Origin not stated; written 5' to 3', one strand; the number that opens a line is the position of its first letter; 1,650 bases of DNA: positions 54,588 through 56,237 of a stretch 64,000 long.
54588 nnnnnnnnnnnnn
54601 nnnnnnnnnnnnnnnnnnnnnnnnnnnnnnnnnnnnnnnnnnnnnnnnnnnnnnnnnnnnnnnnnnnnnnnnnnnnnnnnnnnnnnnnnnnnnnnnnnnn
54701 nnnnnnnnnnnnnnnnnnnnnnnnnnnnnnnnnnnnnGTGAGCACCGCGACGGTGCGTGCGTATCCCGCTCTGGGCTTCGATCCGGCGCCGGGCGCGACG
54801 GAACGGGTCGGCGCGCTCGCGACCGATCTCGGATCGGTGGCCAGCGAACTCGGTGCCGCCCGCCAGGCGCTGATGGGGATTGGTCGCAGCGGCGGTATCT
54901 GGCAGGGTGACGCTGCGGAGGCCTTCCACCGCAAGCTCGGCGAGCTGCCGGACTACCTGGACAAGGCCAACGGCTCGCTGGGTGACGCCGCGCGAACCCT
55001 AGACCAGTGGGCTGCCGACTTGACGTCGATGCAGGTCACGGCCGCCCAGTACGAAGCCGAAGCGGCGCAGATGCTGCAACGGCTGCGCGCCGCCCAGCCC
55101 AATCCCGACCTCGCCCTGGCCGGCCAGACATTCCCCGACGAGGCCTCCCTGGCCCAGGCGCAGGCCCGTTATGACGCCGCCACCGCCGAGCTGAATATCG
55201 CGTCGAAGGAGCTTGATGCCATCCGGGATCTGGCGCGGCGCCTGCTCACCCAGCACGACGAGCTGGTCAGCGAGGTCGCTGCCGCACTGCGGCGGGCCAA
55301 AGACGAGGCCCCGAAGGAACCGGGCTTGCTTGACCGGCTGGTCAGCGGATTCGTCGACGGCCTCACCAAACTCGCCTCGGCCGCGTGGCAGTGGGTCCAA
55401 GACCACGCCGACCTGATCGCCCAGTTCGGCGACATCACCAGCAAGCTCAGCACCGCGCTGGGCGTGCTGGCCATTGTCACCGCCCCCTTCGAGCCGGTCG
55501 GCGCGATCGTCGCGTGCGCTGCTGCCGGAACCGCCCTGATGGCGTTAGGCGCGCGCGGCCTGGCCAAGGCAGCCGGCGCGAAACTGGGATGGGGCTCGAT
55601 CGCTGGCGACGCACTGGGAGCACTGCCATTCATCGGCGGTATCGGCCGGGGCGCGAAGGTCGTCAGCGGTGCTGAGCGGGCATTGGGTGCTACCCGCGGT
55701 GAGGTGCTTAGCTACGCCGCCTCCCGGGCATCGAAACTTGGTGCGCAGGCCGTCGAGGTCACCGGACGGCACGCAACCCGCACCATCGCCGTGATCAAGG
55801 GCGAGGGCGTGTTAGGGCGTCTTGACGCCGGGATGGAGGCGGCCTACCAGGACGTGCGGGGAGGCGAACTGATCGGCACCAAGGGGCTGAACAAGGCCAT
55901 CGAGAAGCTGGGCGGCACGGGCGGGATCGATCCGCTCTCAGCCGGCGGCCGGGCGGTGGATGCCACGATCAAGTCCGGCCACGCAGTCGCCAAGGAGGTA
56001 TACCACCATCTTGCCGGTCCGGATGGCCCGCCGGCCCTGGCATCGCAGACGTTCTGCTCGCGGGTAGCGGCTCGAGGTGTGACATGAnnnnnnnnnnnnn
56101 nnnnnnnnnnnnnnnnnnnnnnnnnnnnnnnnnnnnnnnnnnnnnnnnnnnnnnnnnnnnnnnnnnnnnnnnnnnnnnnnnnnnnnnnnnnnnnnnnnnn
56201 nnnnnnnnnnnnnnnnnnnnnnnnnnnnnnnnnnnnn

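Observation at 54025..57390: Orphan T7SS-style module: WXG/EspC-like protein, T7SS-signal-like protein with a glycine-zipper membrane C-terminus, and a coupled partner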

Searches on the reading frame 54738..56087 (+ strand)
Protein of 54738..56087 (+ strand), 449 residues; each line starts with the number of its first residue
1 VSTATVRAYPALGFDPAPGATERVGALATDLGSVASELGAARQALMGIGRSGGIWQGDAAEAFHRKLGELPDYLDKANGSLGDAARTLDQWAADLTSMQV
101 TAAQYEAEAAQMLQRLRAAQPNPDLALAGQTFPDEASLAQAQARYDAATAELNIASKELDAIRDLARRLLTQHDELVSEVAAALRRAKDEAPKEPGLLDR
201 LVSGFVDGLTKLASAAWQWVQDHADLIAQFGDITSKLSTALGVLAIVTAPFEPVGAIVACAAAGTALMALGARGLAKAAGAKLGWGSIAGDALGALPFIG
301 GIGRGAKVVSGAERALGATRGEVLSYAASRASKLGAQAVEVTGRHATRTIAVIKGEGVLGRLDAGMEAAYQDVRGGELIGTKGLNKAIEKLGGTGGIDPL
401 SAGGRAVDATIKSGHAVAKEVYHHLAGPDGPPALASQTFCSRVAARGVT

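Call 3: search_protein_families(library=pfam, proteins=[window:54738-56087:+], max_evalue=1)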
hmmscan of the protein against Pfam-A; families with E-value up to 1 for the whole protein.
window:54738-56087:+ (449 aa): 4 families
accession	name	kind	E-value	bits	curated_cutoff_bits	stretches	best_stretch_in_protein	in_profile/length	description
PF21725.3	T7SS_signal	-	2e-06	28.3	27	1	19-195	71-241/241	Putative T7SS secretion signal domain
PF06013.18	WXG100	-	0.009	16.7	27.3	1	26-96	11-82/86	Proteins of 100 residues with WXG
PF12795.12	MscS_porin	-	0.085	12.9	34.4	1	63-181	76-194/238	Mechanosensitive ion channel porin domain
PF25399.1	DeaD_dimer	-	0.91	10.1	23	1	153-184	21-52/67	RNA helicase DeaD dimerization domain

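Call 4: search_protein_families(library=ncbifam, proteins=[window:54738-56087:+], max_evalue=1)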
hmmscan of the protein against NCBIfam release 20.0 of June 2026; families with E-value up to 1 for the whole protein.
window:54738-56087:+ (449 aa): 2 families
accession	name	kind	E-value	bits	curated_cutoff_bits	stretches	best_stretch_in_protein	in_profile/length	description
TIGR03930.1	WXG100_ESAT6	subfamily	0.0038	17.4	44.85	1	27-97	12-83/90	WXG100 family type VII secretion target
TIGR02168.1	SMC_prok_B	equivalog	0.031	12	567.35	1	65-189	721-844/1181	chromosome segregation protein SMC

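Call 6: find_homologous_proteins(query=window:54738-56087:+)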
Query window:54738-56087:+ (449 aa): 114 proteins with E <= 0.001 among 8000 candidates.
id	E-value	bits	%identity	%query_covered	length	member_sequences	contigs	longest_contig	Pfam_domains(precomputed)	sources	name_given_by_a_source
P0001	3.6e-265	898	95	100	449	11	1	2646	PF21725.4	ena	-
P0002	3.8e-234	796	85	100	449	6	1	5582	PF21725.4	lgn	-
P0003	8.9e-232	788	85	99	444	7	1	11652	PF21725.4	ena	-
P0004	4.7e-227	772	83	98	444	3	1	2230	PF21725.4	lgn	-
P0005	1.2e-215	735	78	99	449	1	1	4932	PF21725.4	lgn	-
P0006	1.1e-203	695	76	100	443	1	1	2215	PF21725.4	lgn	-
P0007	2.6e-202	691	76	100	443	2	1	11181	PF21725.4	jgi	jgi:uncharacterized protein YukE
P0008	4.1e-196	670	73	100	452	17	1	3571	PF21725.4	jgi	jgi:hypothetical protein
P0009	5.8e-196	670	74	98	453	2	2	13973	PF21725.4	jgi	jgi:hypothetical protein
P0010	8.2e-195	666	72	100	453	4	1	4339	PF21725.4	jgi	-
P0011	1.1e-194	666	71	100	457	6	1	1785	PF21725.4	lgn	-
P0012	8.4e-193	659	73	98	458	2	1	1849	PF21725.4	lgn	-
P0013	7.7e-186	636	70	98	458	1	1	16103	PF21725.4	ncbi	ncbi:MAG: putative T7SS-secreted protein [Pseudonocardiaceae bacterium]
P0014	2.3e-185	635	70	98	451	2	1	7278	PF21725.4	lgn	-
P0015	1.1e-184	633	69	100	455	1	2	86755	PF21725.4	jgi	jgi:type VII secretion system ESX-1 substrate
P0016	4.2e-184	631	71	98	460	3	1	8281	PF21725.4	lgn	-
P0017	6.5e-183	627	70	99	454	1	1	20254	PF21725.4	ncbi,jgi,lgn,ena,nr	ncbi:MAG: hypothetical protein JO281_23820 [Pseudonocardiales bacterium]|nr:hypothetical protein [Ps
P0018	1.7e-171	589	73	87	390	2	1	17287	PF21725.4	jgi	jgi:hypothetical protein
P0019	3.1e-171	588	67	98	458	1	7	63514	PF21725.4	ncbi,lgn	ncbi:MAG: putative T7SS-secreted protein [Pseudonocardiaceae bacterium]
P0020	6.8e-156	538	63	98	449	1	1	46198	PF21725.4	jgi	jgi:hypothetical protein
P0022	4.0e-101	357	82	47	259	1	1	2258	PF21725.4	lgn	-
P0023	5.1e-101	357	47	98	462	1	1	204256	PF21725.4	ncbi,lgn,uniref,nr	ncbi:MAG: hypothetical protein JWQ81_2270 [Amycolatopsis sp.]|uniref:putative T7SS-secreted protein 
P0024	9.9e-101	356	46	100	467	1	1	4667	PF21725.4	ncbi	ncbi:MAG: putative T7SS-secreted protein [Mycobacterium sp.]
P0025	3.0e-99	351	46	98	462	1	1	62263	PF21725.4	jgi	jgi:uncharacterized protein YukE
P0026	3.2e-98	348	69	55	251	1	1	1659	PF21725.4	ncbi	ncbi:MAG: putative T7SS-secreted protein, partial [Pseudonocardiaceae bacterium]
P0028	8.0e-95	337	47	98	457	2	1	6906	PF23649.2,PF21725.4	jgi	jgi:uncharacterized protein YoxC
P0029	1.1e-94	336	45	98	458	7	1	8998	PF21725.4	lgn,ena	-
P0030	6.1e-94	334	46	98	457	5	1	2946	PF22905.3,PF23649.2,PF21725.4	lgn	-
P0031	7.1e-93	330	57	65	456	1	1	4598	PF21725.4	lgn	-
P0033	1.3e-90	323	55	66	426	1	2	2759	PF25547.2,PF21725.4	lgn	-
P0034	1.4e-89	319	44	98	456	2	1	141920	PF21725.4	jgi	jgi:uncharacterized protein YoxC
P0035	1.9e-88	316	44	98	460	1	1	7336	PF21725.4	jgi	jgi:hypothetical protein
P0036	5.9e-87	311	46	92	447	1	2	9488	PF21725.4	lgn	-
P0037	2.2e-85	306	51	68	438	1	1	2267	PF21725.4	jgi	jgi:hypothetical protein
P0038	3.5e-85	305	49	79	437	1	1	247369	PF06013.19,PF21725.4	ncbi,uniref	ncbi:putative T7SS-secreted protein [Actinopolyspora saharensis]|uniref:putative T7SS-secreted prote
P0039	4.0e-85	305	45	88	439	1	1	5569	PF21725.4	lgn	-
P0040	1.9e-84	302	51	74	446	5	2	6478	PF06013.19,PF21725.4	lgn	-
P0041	1.4e-83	300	55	66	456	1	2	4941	PF21725.4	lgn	-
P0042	2.1e-83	299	54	64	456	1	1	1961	PF21725.4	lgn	-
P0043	2.5e-83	299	52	68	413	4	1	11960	PF21725.4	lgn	-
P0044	3.4e-83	298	51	68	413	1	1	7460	PF21725.4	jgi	jgi:ElaB/YqjD/DUF883 family membrane-anchored ribosome-binding protein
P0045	2.3e-82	296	51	66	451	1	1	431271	PF21725.4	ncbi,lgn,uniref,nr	ncbi:putative T7SS-secreted protein [Actinocrispum wychmicini]|uniref:Putative T7SS secretion signal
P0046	4.7e-82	295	44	93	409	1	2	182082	PF21725.4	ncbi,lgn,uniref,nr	ncbi:flagellar export protein FliJ [Kibdelosporangium persicum]|uniref:Integral membrane protein n=1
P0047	3.2e-81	292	46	79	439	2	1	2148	PF21725.4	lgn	-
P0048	4.0e-81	291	53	68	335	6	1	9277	PF21725.4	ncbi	ncbi:MAG: putative T7SS-secreted protein, partial [Pseudonocardiaceae bacterium]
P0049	4.1e-81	291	48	75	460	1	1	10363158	PF21725.4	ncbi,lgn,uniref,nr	ncbi:putative T7SS-secreted protein [Amycolatopsis sp. CA-230715]|uniref:putative T7SS-secreted prot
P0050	9.9e-81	290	49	70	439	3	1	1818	PF21725.4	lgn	-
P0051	1.6e-80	290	46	79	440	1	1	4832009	PF21725.4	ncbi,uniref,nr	ncbi:hypothetical protein GIY23_20575 [Allosaccharopolyspora coralli]|uniref:Putative T7SS secretion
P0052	5.0e-80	288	42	97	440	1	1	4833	PF21725.4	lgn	-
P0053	6.9e-80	287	48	79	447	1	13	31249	PF21725.4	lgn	-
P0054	1.5e-79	286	54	64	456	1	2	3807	PF21725.4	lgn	-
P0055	3.1e-79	285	51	63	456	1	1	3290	PF21725.4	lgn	-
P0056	4.5e-79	285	46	78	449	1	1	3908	PF21725.4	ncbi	-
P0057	5.8e-79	284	50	68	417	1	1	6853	PF21725.4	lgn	-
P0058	6.6e-79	284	48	69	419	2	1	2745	PF21725.4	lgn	-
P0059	7.6e-79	284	48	71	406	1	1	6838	PF21725.4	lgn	-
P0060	1.3e-78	283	51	64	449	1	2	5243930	PF06103.17,PF21725.4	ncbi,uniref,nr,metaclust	ncbi:hypothetical protein CDG81_08615 [Actinopolyspora erythraea]|uniref:Putative T7SS secretion sig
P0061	1.0e-77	280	47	72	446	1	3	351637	PF21725.4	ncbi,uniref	ncbi:putative T7SS-secreted protein [Amycolatopsis samaneae]|uniref:T7SS-secreted protein n=1 Tax=Am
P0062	7.1e-77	277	51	63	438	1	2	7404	PF21725.4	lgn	-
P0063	9.0e-77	277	51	64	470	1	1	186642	PF21725.4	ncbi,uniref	ncbi:putative T7SS-secreted protein [Amycolatopsis minnesotensis]|uniref:Putative T7SS secretion sig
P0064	9.4e-76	274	50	56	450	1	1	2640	PF21725.4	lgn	-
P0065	2.0e-75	273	48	71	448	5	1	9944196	PF21725.4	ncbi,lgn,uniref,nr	ncbi:hypothetical protein L3Q65_21520 [Amycolatopsis sp. FU40]|uniref:putative T7SS-secreted protein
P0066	3.1e-75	272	41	92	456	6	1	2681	PF21725.4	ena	-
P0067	1.0e-74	270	53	65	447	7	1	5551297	PF21725.4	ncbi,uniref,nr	ncbi:putative T7SS-secreted protein [Haloechinothrix halophila]|uniref:putative T7SS-secreted protei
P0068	2.0e-73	266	48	75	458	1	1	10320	PF21725.4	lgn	-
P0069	6.6e-73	264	48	69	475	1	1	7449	PF21725.4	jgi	jgi:phage shock protein A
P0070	1.3e-70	257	46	75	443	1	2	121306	PF25986.1,PF21725.4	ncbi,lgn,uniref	ncbi:putative T7SS-secreted protein [Amycolatopsis sp. NPDC051106]|uniref:putative T7SS-secreted pro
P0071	6.8e-70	254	48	69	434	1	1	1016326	PF25986.1,PF21725.4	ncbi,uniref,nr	ncbi:hypothetical protein Amsp01_074870 [Amycolatopsis sp. NBRC 101858]|uniref:putative T7SS-secrete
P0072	1.8e-68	250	50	64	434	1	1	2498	PF25986.1,PF21725.4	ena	-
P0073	2.0e-56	210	37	90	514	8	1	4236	PF21725.4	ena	-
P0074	1.2e-55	208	46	64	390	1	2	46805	PF06103.17,PF21725.4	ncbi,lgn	ncbi:MAG: putative T7SS-secreted protein [Pseudonocardiaceae bacterium]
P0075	1.9e-55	207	44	68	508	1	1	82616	PF21725.4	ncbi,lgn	ncbi:putative T7SS-secreted protein [Streptomyces sp. NPDC003011]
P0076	1.1e-54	204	47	64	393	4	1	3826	PF21725.4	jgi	jgi:hypothetical protein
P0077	6.5e-54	202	44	64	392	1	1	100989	PF21725.4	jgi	jgi:hypothetical protein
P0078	2.4e-53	200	46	64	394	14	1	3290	PF21725.4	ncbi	-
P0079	4.1e-53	199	48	64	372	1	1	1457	PF21725.4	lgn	-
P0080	3.2e-51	193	41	65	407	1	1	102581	PF25547.2,PF21725.4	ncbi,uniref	ncbi:WXG100 family type VII secretion target [Amycolatopsis sp. NPDC059021]|uniref:WXG100 family typ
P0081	3.0e-50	190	37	90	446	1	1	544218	PF21725.4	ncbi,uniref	ncbi:putative T7SS-secreted protein [Streptomyces polygonati]|uniref:T7SS-secreted protein n=1 Tax=S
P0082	4.4e-50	189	46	53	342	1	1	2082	PF21725.4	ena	-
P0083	1.0e-48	185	36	93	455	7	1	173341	PF21725.4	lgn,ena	-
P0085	5.5e-45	172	37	90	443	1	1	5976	PF21725.4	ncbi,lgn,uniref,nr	ncbi:putative T7SS-secreted protein [Streptomyces phytophilus]|uniref:putative T7SS-secreted protein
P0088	3.3e-42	163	38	77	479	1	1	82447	PF21725.4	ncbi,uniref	ncbi:putative T7SS-secreted protein [Kitasatospora sp. NPDC051853]|uniref:WXG100 family type VII sec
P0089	2.0e-41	161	36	94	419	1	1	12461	PF21725.4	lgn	-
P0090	3.6e-41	160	37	90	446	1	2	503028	PF21725.4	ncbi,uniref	ncbi:putative T7SS-secreted protein [Streptomyces sp. B8F3]|uniref:putative T7SS-secreted protein n=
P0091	2.3e-40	157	35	94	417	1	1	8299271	PF21725.4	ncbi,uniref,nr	ncbi:WXG100 family type VII secretion target [Streptomyces sp. NBC_00963]|uniref:putative T7SS-secre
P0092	2.8e-40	157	35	90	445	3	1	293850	PF21725.4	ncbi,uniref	ncbi:putative T7SS-secreted protein [Streptomyces sp. B22F1]|uniref:putative T7SS-secreted protein n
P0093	6.3e-40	156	36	93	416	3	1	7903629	PF21725.4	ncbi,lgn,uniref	ncbi:enoyl-CoA hydratase/isomerase family protein [Streptomyces sp. NBC_01471]|uniref:enoyl-CoA hydr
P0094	1.6e-39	154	35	90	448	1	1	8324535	PF21725.4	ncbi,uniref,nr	ncbi:enoyl-CoA hydratase/isomerase family protein [Streptomyces sp. WAC 06738]|uniref:enoyl-CoA hydr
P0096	1.1e-35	142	38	63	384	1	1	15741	PF21725.4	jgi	jgi:hypothetical protein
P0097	1.7e-35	141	35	90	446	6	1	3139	PF21725.4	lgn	-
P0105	3.6e-19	87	31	69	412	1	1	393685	PF21725.4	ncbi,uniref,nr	ncbi:putative T7SS-secreted protein [Haloechinothrix sp. LS1_15]|uniref:WXG100 family type VII secre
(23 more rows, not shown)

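Call 8: find_encoding_contigs(protein=P0023, flank=10000, max_places=2)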
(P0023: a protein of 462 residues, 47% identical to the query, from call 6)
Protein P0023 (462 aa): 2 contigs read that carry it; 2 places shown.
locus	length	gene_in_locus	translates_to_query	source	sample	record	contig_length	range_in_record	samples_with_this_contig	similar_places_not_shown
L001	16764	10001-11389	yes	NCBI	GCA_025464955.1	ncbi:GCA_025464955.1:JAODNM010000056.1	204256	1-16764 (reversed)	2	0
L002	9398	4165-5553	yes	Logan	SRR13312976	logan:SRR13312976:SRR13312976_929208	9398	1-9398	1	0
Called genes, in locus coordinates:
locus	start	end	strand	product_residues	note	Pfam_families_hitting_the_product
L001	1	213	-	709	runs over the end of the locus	-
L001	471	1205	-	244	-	PF00990:GGDEF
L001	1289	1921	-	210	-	PF00293:NUDIX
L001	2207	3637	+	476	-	PF00070:Pyr_redox (faint), PF00890:FAD_binding_2 (faint), PF01266:DAO (faint), PF01494:FAD_binding_3, PF03486:HI0933_like (faint), PF07992:Pyr_redox_2 (faint), PF21274:Rng_hyd_C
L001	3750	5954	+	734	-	PF00580:UvrD-helicase (faint), PF13245:AAA_19 (faint), PF13604:AAA_30 (faint), PF09848:SLFN-g3_helicase (faint)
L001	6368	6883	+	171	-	-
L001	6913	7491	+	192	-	PF12079:DUF3558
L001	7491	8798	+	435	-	-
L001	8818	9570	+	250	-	PF14011:ESX-1_EspG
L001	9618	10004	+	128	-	PF19840:DUF6317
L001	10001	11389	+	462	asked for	PF21725:T7SS_signal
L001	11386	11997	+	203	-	-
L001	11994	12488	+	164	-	-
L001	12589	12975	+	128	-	-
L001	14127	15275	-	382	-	PF01207:Dus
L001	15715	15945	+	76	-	-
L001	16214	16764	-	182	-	PF01609:DDE_Tnp_1 (weak), PF13359:DDE_Tnp_4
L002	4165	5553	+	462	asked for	PF21725:T7SS_signal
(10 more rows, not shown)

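Call 9: find_encoding_contigs(protein=P0015, flank=10000, max_places=1)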
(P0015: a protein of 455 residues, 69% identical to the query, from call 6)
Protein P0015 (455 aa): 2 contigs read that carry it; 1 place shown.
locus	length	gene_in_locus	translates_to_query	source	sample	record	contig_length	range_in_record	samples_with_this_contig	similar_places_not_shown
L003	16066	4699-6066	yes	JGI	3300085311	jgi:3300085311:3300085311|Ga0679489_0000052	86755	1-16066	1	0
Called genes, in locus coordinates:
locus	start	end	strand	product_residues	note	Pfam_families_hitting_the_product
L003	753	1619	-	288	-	PF00590:TP_methylase, PF23016:RsmI_C (weak)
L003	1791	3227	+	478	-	PF13231:PMT_2, PF02366:PMT, PF16192:PMT_4TMC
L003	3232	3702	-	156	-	PF00355:Rieske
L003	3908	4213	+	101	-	-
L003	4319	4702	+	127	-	PF19840:DUF6317 (weak)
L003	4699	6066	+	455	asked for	PF21725:T7SS_signal (weak)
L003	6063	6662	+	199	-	-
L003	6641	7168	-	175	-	-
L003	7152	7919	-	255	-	-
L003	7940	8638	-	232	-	PF12740:PETase, PF01738:DLH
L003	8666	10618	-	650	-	PF03453:MoeA_N, PF00994:MoCF_biosynth, PF03454:MoeA_C, PF12727:PBP_like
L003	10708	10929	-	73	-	-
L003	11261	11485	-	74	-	-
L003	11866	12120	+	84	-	PF02604:PhdYeFM_antitox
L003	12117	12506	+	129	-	PF01850:PIN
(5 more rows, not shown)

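Call 10: find_encoding_contigs(protein=P0049, flank=10000, max_places=1)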
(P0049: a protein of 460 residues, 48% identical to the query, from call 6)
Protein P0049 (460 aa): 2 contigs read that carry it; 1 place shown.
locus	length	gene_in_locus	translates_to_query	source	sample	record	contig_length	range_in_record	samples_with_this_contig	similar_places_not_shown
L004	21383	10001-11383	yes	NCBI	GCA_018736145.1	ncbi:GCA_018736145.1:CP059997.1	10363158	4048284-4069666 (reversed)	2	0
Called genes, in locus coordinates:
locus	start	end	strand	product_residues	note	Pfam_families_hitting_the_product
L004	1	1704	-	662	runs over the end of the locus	PF00069:Pkinase, PF07714:PK_Tyr_Ser-Thr, PF01636:APH (faint), PF03109:ABC1, PF03793:PASTA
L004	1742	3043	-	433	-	PF00069:Pkinase, PF03109:ABC1 (faint), PF07714:PK_Tyr_Ser-Thr, PF01636:APH (faint)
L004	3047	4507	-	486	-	PF21922:PBP_dimer_2, PF00905:Transpeptidase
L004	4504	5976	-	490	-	PF01098:FTSW_RODA_SPOVE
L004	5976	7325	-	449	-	PF00481:PP2C, PF13672:PP2C_2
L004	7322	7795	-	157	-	PF16697:Yop-YscD_cpl, PF00498:FHA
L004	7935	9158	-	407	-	PF12401:FhaA_N, PF16697:Yop-YscD_cpl, PF00498:FHA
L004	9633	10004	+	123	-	PF19840:DUF6317 (weak)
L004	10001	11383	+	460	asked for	PF21725:T7SS_signal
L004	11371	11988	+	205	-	-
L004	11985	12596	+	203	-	-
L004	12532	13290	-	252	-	-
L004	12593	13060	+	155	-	-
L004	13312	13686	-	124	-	PF00254:FKBP_C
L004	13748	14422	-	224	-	-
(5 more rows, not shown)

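Call 11: find_encoding_contigs(protein=P0091, flank=10000, max_places=1)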
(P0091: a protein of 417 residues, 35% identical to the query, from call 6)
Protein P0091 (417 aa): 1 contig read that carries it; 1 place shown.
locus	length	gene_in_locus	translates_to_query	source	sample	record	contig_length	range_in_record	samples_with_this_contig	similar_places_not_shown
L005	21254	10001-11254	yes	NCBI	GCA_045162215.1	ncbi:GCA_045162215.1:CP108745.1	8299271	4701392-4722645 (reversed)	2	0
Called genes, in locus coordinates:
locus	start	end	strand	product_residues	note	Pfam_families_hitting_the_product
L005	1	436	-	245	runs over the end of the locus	-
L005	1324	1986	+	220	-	-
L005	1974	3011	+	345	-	-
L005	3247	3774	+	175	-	-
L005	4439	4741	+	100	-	-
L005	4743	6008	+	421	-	PF21725:T7SS_signal (weak)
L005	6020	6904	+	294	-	-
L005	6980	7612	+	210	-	-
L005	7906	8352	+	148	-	-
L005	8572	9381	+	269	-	-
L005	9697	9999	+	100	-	-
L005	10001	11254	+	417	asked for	PF21725:T7SS_signal (weak)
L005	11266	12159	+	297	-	-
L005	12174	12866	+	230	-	-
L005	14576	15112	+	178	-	-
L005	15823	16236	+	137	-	-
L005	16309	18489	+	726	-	-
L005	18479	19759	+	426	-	-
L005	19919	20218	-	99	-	PF06013:WXG100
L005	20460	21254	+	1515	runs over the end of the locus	PF16697:Yop-YscD_cpl (weak), PF25199:nSTAND_NTPase5 (faint), PF13191:AAA_16 (faint), PF01580:FtsK_SpoIIIE, PF13401:AAA_22 (faint), PF01580:FtsK_SpoIIIE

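Call 25: find_related_loci(query=A2, collection=genome_contigs, flank=10000)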
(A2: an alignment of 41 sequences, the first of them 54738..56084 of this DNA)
Query A2 (449 aa) in genome_contigs; peptide patterns used: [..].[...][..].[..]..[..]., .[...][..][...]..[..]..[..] (x = any residue, [..] = any of these).
459 stretches matched a pattern; 415 encode a relative of the query (tblastn E <= 1e-3); the best 80 are kept; 80 distinct loci.
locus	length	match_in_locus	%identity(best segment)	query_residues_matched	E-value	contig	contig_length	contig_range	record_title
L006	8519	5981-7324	85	1-448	0e+0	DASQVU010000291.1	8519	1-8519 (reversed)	MAG TPA_asm: Pseudonocardiaceae bacterium isolate SMAG_U10995 k141_188006, whole genome shotgun sequence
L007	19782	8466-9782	73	7-446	0e+0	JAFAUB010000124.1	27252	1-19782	MAG: Pseudonocardiales bacterium isolate CP_BM_ER_R9_27 BM_ER_R9_k147_2001248, whole genome shotgun sequence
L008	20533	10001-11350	74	1-447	0e+0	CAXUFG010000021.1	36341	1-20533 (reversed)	MAG TPA_asm: uncultured Pseudonocardiaceae bacterium isolate public_SRR14722287_metawrap_bin.1 genome assembly, contig:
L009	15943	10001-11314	70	9-447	0e+0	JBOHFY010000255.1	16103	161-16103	MAG: Pseudonocardiaceae bacterium isolate H1-B3_metabat2.bin.6 k127_9685, whole genome shotgun sequence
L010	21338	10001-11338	71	1-447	0e+0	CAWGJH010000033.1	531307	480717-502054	MAG: uncultured Actinomycetota bacterium isolate MFD09603.bin.2.80 genome assembly, contig: contig_938, whole genome sho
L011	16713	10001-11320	47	9-444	2e-110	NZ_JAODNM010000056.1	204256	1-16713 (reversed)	MAG: Amycolatopsis sp. isolate RYN_118 scaffold_690755, whole genome shotgun sequence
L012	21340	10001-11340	76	1-447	0e+0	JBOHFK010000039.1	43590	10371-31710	MAG: Pseudonocardiaceae bacterium isolate SE1530_metabat2.bin.11 NODE_107_length_43590_cov_3.455951, whole genome shotgu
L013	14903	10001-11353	45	9-446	5e-99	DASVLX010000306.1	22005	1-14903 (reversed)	MAG TPA_asm: Pseudonocardiaceae bacterium isolate SMAG_U3085 k141_292768, whole genome shotgun sequence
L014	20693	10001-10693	71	211-442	3e-93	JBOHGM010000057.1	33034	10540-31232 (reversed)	MAG: Pseudonocardiaceae bacterium isolate SD8046_metabat2.bin.1 NODE_58_length_33034_cov_14.794846, whole genome shotgun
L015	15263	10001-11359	44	9-449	2e-92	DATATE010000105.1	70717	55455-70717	MAG TPA_asm: Pseudonocardiaceae bacterium isolate SMAG_U5538 k141_1466970, whole genome shotgun sequence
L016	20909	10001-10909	52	9-315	8e-91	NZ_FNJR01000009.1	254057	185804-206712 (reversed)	Actinopolyspora xinjiangensis strain DSM 46732, whole genome shotgun sequence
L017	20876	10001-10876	54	9-297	6e-91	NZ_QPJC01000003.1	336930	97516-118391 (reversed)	Halopolyspora algeriensis strain CECT 8575 Ga0244637_103, whole genome shotgun sequence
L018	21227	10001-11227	45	9-418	4e-88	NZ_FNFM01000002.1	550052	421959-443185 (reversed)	Actinopolyspora mzabensis strain DSM 45460, whole genome shotgun sequence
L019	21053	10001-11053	50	9-363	2e-87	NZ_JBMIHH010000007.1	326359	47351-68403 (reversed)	Actinopolyspora sp. H202 NODE_7_length_326359_cov_35.541388, whole genome shotgun sequence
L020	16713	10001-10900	51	9-306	4e-85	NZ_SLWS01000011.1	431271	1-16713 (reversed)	Actinocrispum wychmicini strain DSM 45934 Ga0310477_111, whole genome shotgun sequence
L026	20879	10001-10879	51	8-297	9e-81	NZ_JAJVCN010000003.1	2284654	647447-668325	Kibdelosporangium philippinense strain ATCC 49844 NODE_3_length_2284654_cov_44.794477, whole genome shotgun sequence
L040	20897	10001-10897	43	9-302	9e-57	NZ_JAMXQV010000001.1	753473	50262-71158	Amycolatopsis iheyensis strain OK19-0408 Scaffold1_1, whole genome shotgun sequence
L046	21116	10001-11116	37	9-414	5e-55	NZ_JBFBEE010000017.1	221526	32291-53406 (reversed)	Streptomyces sp. NPDC093510 NPDC093510_177_H3.ctg-0017, whole genome shotgun sequence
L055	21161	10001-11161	34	8-422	5e-54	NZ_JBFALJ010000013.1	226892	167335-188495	Streptomyces sp. NPDC050147 NPDC050147_51_A4.ctg-0013, whole genome shotgun sequence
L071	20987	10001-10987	37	9-308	2e-52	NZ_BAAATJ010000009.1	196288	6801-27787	Streptomyces glaucosporus strain JCM 6921 sequence09, whole genome shotgun sequence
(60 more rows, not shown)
